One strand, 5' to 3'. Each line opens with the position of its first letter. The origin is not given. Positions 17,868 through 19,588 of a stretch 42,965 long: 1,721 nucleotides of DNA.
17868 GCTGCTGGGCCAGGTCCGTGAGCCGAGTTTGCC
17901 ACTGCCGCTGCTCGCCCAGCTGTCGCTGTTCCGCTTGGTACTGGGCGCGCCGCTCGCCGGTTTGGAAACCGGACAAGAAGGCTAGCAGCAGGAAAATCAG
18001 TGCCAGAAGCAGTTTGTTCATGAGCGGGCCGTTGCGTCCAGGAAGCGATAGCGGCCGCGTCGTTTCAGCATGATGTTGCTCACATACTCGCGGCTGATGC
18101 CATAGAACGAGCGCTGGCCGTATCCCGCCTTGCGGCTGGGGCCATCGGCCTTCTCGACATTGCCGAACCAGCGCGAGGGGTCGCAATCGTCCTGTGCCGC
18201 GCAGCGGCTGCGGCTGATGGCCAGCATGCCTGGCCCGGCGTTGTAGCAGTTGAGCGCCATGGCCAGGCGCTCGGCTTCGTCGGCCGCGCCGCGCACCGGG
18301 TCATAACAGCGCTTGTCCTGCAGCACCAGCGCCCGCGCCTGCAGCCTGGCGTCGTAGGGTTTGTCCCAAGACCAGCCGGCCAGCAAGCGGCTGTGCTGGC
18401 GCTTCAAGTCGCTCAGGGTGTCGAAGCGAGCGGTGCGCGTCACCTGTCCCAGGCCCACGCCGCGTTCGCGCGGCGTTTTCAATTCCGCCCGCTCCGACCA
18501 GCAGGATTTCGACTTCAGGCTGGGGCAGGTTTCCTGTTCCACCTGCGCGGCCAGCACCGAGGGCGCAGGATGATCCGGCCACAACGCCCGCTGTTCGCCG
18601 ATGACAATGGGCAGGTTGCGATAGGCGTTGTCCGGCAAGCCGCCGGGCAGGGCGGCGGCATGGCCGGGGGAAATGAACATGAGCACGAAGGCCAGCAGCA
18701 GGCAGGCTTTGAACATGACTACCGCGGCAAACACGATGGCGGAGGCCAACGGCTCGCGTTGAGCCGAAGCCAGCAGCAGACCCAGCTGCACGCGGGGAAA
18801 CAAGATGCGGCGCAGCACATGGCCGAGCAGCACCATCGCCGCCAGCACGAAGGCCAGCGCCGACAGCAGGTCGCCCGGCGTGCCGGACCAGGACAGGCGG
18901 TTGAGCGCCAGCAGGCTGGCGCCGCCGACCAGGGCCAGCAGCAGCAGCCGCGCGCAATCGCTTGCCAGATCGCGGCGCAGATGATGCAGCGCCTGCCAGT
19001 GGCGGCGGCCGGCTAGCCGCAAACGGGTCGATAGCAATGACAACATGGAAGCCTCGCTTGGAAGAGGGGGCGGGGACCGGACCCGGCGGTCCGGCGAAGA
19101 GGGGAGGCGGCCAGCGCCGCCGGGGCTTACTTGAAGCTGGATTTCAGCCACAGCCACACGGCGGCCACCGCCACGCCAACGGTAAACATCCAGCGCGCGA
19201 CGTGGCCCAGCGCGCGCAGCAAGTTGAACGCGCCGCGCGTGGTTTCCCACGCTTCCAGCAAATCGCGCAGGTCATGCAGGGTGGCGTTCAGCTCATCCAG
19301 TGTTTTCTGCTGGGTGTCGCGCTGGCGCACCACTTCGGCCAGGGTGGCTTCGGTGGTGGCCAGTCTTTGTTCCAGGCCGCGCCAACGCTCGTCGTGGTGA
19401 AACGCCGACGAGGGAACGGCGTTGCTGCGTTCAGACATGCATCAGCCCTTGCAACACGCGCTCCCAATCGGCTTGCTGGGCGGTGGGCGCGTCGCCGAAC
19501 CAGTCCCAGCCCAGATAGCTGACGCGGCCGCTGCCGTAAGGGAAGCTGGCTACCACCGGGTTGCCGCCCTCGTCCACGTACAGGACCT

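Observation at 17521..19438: Lambda-style lysis cassette (transglycosylase, Rz with embedded Rz1) next to the eCIS: likely release mechanism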

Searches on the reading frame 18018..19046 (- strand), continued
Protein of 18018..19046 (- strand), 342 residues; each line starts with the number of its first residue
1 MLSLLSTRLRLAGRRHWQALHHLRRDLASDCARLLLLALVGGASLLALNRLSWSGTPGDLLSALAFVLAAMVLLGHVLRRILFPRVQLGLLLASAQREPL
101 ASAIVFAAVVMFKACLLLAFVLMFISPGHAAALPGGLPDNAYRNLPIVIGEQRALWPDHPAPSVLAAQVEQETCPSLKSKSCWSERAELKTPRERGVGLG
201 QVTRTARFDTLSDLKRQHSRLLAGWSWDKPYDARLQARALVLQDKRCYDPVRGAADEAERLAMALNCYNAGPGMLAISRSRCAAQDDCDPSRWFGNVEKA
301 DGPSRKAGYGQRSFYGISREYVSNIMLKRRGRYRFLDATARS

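Call 38: get_annotated_region(hit=H17, flank=2500)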
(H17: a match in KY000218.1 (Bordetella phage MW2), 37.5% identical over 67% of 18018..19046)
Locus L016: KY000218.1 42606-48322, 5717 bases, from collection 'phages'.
description: Bordetella phage MW2, complete genome.
organism: Bordetella phage MW2 (NCBI taxid 1916126)
taxonomy: Viruses; Duplodnaviria; Heunggongvirae; Uroviricota; Caudoviricetes; Mesyanzhinovviridae; Rabinowitzvirinae; Vojvodinavirus; Bordetella virus MW2
host: Bordetella bronchiseptica ATCC 10580; source: -; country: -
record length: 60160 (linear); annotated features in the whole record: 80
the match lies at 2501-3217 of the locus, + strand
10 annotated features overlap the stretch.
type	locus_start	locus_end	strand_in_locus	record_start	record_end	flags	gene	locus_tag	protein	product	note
CDS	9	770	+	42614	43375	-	-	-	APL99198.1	hypothetical protein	-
CDS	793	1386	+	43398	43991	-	-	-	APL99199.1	hypothetical protein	-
CDS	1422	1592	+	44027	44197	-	-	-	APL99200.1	hypothetical protein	-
CDS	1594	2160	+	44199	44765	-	-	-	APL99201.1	Rz protein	-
CDS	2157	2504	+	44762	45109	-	-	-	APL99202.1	holin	-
CDS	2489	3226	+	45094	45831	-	-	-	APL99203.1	endolysin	-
CDS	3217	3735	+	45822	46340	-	-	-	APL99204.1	structural protein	-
CDS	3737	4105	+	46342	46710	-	-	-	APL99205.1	structural protein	-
CDS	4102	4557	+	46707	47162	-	-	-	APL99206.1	structural protein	-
CDS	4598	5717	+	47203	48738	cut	-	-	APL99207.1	major structural protein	-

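Call 39: get_annotated_region(hit=H20, flank=2500)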
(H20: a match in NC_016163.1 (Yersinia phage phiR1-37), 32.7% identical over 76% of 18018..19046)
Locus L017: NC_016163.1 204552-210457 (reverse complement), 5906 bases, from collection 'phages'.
description: Yersinia phage phiR1-37, complete genome.
organism: Yersinia phage phiR1-37 (NCBI taxid 331278)
taxonomy: Viruses; Duplodnaviria; Heunggongvirae; Uroviricota; Caudoviricetes
host: Yersinia enterocolitica; source: -; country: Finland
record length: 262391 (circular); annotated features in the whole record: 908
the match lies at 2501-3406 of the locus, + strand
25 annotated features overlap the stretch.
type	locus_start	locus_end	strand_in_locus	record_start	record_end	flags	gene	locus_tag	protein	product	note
CDS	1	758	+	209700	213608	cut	g294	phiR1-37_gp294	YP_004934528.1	putative tail fibre protein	phage structural protein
regulatory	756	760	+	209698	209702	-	-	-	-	ribosome_binding_site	-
CDS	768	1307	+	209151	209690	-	g293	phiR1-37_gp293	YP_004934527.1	hypothetical protein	-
regulatory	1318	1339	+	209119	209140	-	-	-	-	terminator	Rho independent terminator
regulatory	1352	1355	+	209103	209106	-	-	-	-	ribosome_binding_site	-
CDS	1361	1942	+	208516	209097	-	g292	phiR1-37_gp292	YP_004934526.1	hypothetical protein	-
regulatory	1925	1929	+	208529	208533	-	g292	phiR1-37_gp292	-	ribosome_binding_site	-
CDS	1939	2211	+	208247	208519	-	g291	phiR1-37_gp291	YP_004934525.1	hypothetical protein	-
regulatory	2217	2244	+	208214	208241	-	-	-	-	terminator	Rho independent terminator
regulatory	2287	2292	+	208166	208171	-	-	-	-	ribosome_binding_site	-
CDS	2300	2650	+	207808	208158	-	g290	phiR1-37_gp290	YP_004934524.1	hypothetical protein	-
stem_loop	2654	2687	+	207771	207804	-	-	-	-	-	-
regulatory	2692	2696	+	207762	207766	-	-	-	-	ribosome_binding_site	-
CDS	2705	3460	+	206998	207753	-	g289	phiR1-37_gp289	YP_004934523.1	endolysin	-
regulatory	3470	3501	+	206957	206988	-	-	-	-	terminator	-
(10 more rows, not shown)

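Call 40: predict_structure(alignment_id=A1)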
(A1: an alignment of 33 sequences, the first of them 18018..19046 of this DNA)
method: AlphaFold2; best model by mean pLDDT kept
length: 342 residues; sequences in the alignment: 33
mean_pLDDT: 89.2   pTM: 0.73
mean pLDDT of the five models: 89.2, 88.5, 86.6, 86.3, 85.7
residues with pLDDT >= 90: 208; 70-90: 104; 50-70: 27; < 50: 3
segments of 3 or more residues with pLDDT < 50: none
pLDDT, mean of each block of 10 residues (from residue 1): 90 91 87 86 78 57 77 84 84 90 89 87 62 84 96 98 98 96 97 95 96 98 97 98 98 98 97 94 96 95 68 88 97 90 65
secondary structure, 60 per line:
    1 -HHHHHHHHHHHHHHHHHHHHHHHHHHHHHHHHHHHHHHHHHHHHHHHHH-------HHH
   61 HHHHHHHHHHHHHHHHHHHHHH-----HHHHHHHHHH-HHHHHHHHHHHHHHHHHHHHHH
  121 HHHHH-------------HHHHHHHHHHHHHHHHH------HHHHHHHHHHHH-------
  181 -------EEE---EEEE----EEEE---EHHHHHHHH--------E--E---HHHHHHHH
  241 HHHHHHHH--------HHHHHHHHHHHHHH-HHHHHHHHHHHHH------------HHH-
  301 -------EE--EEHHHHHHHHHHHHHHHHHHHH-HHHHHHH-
elements in order: H2-50 H58-82 H88-97 H99-125 H139-155 H162-173 E188-190 E194-197 E202-205 H210-217 H233-248 H257-270 H272-284 H314-333 H335-341
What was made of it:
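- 18018..18656 (-): Catalytic domain of the 342-aa protein (aa about 131-342). It has a family-1 lytic transglycosylase (goose-lysozyme-like) fold and is predicted to be periplasmic. The AF2 model has pLDDT 89 (call 40).
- On Family-1 lytic transglycosylase (SLT / GH23-like) endolysin: The model has pLDDT 89 (call 40).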

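Call 43: fold_search(model_id=the predicted structure, library=pdb)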
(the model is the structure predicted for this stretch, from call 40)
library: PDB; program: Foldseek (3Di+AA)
matches with E <= 10: 56; with E <= 0.001: 2
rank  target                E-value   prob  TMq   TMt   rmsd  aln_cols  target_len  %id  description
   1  5aa2_C                5.9e-04  1.00  0.41  0.34   3.6       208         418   20  Crystal structure of MltF from Pseudomonas aeruginosa in complex with NAM-pentapeptide. (released 2016-10-12)
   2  5aa2_D                7.2e-04  1.00  0.40  0.33   3.7       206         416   18  Crystal structure of MltF from Pseudomonas aeruginosa in complex with NAM-pentapeptide. (released 2016-10-12)
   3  5aa3_C                1.1e-03  1.00  0.38  0.32   5.1       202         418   18  Crystal structure of MltF from Pseudomonas aeruginosa in the presence of tetrasaccharide and tetrapeptide (released 2016-10-12)
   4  5aa2_A                1.5e-03  1.00  0.40  0.33  16.4       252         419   19  Crystal structure of MltF from Pseudomonas aeruginosa in complex with NAM-pentapeptide. (released 2016-10-12)
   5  5a5x_A                1.8e-03  1.00  0.38  0.32   4.9       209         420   18  Crystal Structure of Se-Met MltF from Pseudomonas aeruginosa (released 2016-10-12)
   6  5aa4_B                2.1e-03  1.00  0.41  0.34   4.4       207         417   19  Crystal structure of MltF from Pseudomonas aeruginosa in complex with cell-wall tetrapeptide (released 2016-10-12)
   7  5aa1_B                2.2e-03  1.00  0.41  0.35   4.1       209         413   20  Crystal structure of MltF from Pseudomonas aeruginosa in complex with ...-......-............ (released 2016-10-12)
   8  4oz9                  2.2e-03  1.00  0.41  0.33   3.6       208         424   20  Crystal structure of MltF from Pseudomonas aeruginosa complexed with isoleucine (released 2015-03-18)
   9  4p11                  2.3e-03  1.00  0.40  0.33   3.9       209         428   18  Native crystal structure of MltF Pseudomonas aeruginosa (released 2015-03-18)
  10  4oxv                  2.4e-03  1.00  0.40  0.33   4.0       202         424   18  Crystal structure of MltF from Pseudomonas aeruginosa complexed with valine (released 2015-03-18)
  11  5aa1_C                2.7e-03  1.00  0.40  0.33   4.1       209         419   19  Crystal structure of MltF from Pseudomonas aeruginosa in complex with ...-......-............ (released 2016-10-12)
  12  4oyv                  3.4e-03  1.00  0.41  0.34   3.5       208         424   19  Crystal structure of MltF from Pseudomonas aeruginosa complexed with leucine (released 2015-03-18)
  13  5aa3_F                3.5e-03  1.00  0.41  0.34   4.1       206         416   19  Crystal structure of MltF from Pseudomonas aeruginosa in the presence of tetrasaccharide and tetrapeptide (released 2016-10-12)
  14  5aa3_I                3.7e-03  1.00  0.41  0.34   4.4       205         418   18  Crystal structure of MltF from Pseudomonas aeruginosa in the presence of tetrasaccharide and tetrapeptide (released 2016-10-12)
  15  5aa1_A                3.9e-03  1.00  0.38  0.32   5.0       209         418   16  Crystal structure of MltF from Pseudomonas aeruginosa in complex with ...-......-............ (released 2016-10-12)
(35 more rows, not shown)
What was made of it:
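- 18018..18656 (-): The top Foldseek PDB hits are MltF, MltC, MltE, Slt70 and phiKZ gp144 (call 43).
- On Family-1 lytic transglycosylase (SLT / GH23-like) endolysin: Foldseek against the PDB returns MltF at E 6e-4 with about 208 aligned columns, followed by MltC, MltE, Slt70 and phiKZ gp144 (call 43).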

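Call 52: find_related_loci(query=A1, collection=genome_contigs, flank=10000)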
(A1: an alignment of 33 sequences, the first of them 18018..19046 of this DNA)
Query A1 (342 aa) in genome_contigs; peptide patterns used: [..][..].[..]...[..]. (x = any residue, [..] = any of these).
59 stretches matched a pattern; 52 encode a relative of the query (tblastn E <= 1e-3); 52 distinct loci.
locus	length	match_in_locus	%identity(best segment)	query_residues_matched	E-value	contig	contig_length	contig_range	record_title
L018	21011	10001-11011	78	1-338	3e-164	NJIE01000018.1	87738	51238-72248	Xenophilus sp. AP218F Contig_19, whole genome shotgun sequence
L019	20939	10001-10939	65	25-337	1e-128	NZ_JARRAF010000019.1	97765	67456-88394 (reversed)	Parachitinimonas caeni strain DQS-5 NODE_19_length_97765_cov_99.866804, whole genome shotgun sequence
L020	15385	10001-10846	52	59-338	7e-77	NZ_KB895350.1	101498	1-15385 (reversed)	Chitiniphilus shinanonensis DSM 23277 C556DRAFT_scaffold00017.17, whole genome shotgun sequence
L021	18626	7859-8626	48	72-333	1e-70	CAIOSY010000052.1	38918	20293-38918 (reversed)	MAG: uncultured Nitrosomonadales bacterium isolate KR_bin-4717 genome assembly, contig: bin-4717:052/177, whole genome s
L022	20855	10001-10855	51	59-338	1e-68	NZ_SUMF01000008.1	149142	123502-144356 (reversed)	Chitiniphilus eburneus strain HX-2-15 HX-2-15_scaffold8, whole genome shotgun sequence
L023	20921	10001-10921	42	23-333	1e-65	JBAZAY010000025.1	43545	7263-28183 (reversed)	MAG: Gallionella sp. isolate SO_2017_GW1_10 NODE_4174_length_43545_cov_2.755839_OW334_2017, whole genome shotgun sequenc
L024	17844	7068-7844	46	68-334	1e-61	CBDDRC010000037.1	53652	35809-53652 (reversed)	uncultured bacterium isolate s13_120 genome assembly, contig: s13_120.fak141_99207, whole genome shotgun sequence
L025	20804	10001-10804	41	60-333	1e-61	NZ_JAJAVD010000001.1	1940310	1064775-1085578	Methylobacillus caricis strain VKM B-3158 platanus_K_17_124_1, whole genome shotgun sequence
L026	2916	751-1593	40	55-337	2e-61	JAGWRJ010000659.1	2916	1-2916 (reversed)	MAG: Alphaproteobacteria bacterium isolate REEB323 k141_3006457, whole genome shotgun sequence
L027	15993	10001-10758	51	74-333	1e-59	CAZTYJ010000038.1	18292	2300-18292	MAG TPA_asm: uncultured Halothiobacillus sp. isolate binchicken_co37_13 genome assembly, contig: NODE_1381_length_18292_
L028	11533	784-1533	43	76-333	5e-56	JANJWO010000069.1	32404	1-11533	MAG: Hydrogenophilaceae bacterium isolate RS261_metabat.bin.26 RS261_k141_184766, whole genome shotgun sequence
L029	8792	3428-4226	49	64-333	2e-55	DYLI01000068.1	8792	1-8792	MAG TPA_asm: Halothiobacillus neapolitanus isolate SulCav_AS07-7_56_46 SulCav_AS07_7_7697_length_8792_cov_21_861737, who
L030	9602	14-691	46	100-333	1e-54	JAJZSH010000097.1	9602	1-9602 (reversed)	MAG: Deltaproteobacteria bacterium isolate SKS3.bin27 NODE_11948_length_9602_cov_1.749129, whole genome shotgun sequence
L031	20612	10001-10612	49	130-333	2e-53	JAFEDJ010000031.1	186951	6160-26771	MAG: Proteobacteria bacterium isolate SZAS-77 CK_MAG-7__31__length-186951, whole genome shotgun sequence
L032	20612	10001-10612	48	136-333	3e-53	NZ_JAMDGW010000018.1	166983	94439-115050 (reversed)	Pseudomonas sp. TNT2022 ID642 642_S2_L001_R1_001_contig_18, whole genome shotgun sequence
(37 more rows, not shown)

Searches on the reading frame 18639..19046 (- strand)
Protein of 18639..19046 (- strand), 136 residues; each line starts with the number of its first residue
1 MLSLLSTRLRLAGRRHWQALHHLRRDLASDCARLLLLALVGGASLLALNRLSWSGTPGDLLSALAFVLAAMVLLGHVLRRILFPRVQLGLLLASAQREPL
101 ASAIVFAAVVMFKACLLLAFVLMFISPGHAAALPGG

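Call 80: search_protein_families(library=pfam, proteins=[window:18639-19046:-], max_evalue=1)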
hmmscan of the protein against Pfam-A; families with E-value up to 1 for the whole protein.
seq(136 aa): 0 families

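Call 81: search_protein_families(library=phrogs, proteins=[window:18639-19046:-], max_evalue=0.1)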
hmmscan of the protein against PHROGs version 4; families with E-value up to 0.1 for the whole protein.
seq(136 aa): 1 family
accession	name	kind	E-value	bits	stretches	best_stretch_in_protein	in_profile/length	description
phrog_8226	-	lysis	0.0008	20.7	1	60-122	46-107/111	holin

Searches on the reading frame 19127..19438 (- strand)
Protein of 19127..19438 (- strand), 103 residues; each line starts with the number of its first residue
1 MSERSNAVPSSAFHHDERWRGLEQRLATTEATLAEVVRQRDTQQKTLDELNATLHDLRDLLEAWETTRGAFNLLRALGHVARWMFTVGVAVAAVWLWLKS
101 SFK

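Call 5: search_protein_families(library=pfam, proteins=[window:19127-19438:-], max_evalue=0.1)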
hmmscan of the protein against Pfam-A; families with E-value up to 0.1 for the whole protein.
window:19127-19438:- (103 aa): 10 families
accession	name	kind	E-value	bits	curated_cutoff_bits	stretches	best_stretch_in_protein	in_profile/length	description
PF08614.16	ATG16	-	0.0012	19.5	33.7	1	11-63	71-120/200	Autophagy protein 16 (ATG16)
PF24423.1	OVT1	-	0.0056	17.5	30.9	1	16-58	56-98/100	Major antigen, helical domain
PF04102.17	SlyX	-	0.014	16.5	30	1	16-68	2-54/67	SlyX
PF02090.21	SPAM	-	0.021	15.2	35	1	20-64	8-52/142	Salmonella surface presentation of antigen gene type M protein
PF23991.1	DUF7310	-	0.025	15.5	40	1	16-64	2-49/83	Coiled-coil region of unknown function (DUF7310)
PF10473.14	CENP-F_leu_zip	-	0.036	14.6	34.5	1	20-65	27-72/140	Leucine-rich repeats of kinetochore protein Cenp-F/LEK1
PF19353.4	DUF5930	-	0.046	13.2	27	1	11-71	120-181/320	Family of unknown function (DUF5930)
PF09177.16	STX6_10_61_N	-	0.051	14.6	29.4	1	18-73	23-76/99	Syntaxin 6/10/61, N-terminal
PF16326.10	ABC_tran_CTD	-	0.069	13.8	32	1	22-65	20-65/69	ABC transporter C-terminal domain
PF24627.1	PUMA_CC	-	0.098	13.1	30.1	0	29-66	34-71/74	PUMA coiled-coil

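Call 6: search_protein_families(library=phrogs, proteins=[window:19127-19438:-], max_evalue=0.1)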
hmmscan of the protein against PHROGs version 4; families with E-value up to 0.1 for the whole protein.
window:19127-19438:- (103 aa): 4 families
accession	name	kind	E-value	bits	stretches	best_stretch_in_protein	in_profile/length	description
phrog_11860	-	unknown function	0.0069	17.6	1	19-63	68-112/114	-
phrog_276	-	unknown function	0.033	15.3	1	14-59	9-54/99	-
phrog_12353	-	unknown function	0.033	15.3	1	16-82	59-123/138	-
phrog_10551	-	tail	0.053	14.8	1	42-70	63-91/96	tail assembly chaperone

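Call 28: search_protein_families(library=ncbifam, proteins=[window:19127-19438:-], max_evalue=1)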
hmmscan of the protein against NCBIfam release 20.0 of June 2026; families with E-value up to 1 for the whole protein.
window:19127-19438:- (103 aa): 6 families
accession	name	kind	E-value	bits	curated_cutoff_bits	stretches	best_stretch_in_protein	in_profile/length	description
NF001962.0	PRK00736.1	equivalog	0.02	14.6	72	1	15-59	4-48/69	hypothetical protein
TIGR01843.1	type_I_hlyD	subfamily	0.024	13.6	208.65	1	21-82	133-194/422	HlyD family type I secretion periplasmic adaptor subunit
NF045487.1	ASRP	equivalog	0.043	12.4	300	1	18-59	363-404/593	archaea-specific SMC-related protein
NF053563.1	Rkd4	equivalog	0.1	10.7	860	1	8-75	567-634/747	arcadin-4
TIGR02168.1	SMC_prok_B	equivalog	0.11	10.2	567.35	1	20-59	682-721/1181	chromosome segregation protein SMC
NF002244.0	PRK01156.1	equivalog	0.14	10.2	847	1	3-76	667-740/895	DNA double-strand break repair ATPase Rad50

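Call 50: find_homologous_proteins(query=window:19127-19438:-, max_evalue=0.001)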
Query window:19127-19438:- (103 aa): 9 proteins with E <= 0.001 among 17 candidates.
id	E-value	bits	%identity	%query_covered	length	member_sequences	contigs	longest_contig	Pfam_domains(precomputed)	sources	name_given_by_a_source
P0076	2.1e-60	219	99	100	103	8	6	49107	-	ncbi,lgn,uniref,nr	ncbi:hypothetical protein [Chromobacterium violaceum]|uniref:Uncharacterized protein n=1 Tax=Chromob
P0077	1.0e-48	181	83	100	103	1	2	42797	-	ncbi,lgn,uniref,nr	ncbi:hypothetical protein PWG14_22685 (plasmid) [Chromobacterium amazonense]|uniref:hypothetical pro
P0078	3.7e-39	151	75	88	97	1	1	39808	-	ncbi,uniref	ncbi:hypothetical protein [Chromobacterium amazonense]|uniref:hypothetical protein n=1 Tax=Chromobac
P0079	2.3e-33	132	71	91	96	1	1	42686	-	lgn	-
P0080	1.8e-31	126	69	84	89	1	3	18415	-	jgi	jgi:hypothetical protein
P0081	2.8e-31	125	68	84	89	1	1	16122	-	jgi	jgi:hypothetical protein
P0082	4.6e-29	118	66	84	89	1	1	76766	-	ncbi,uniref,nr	ncbi:hypothetical protein [Iodobacter fluviatilis]|uniref:Uncharacterized protein n=1 Tax=Iodobacter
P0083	4.5e-28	115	65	79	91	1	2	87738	-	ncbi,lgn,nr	ncbi:hypothetical protein CEK28_10435 [Xenophilus sp. AP218F]|nr:hypothetical protein [Chromobacteri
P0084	3.7e-23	99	70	65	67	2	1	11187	-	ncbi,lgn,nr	ncbi:MAG: hypothetical protein K2Q15_10260 [Burkholderiales bacterium]|nr:hypothetical protein [Burk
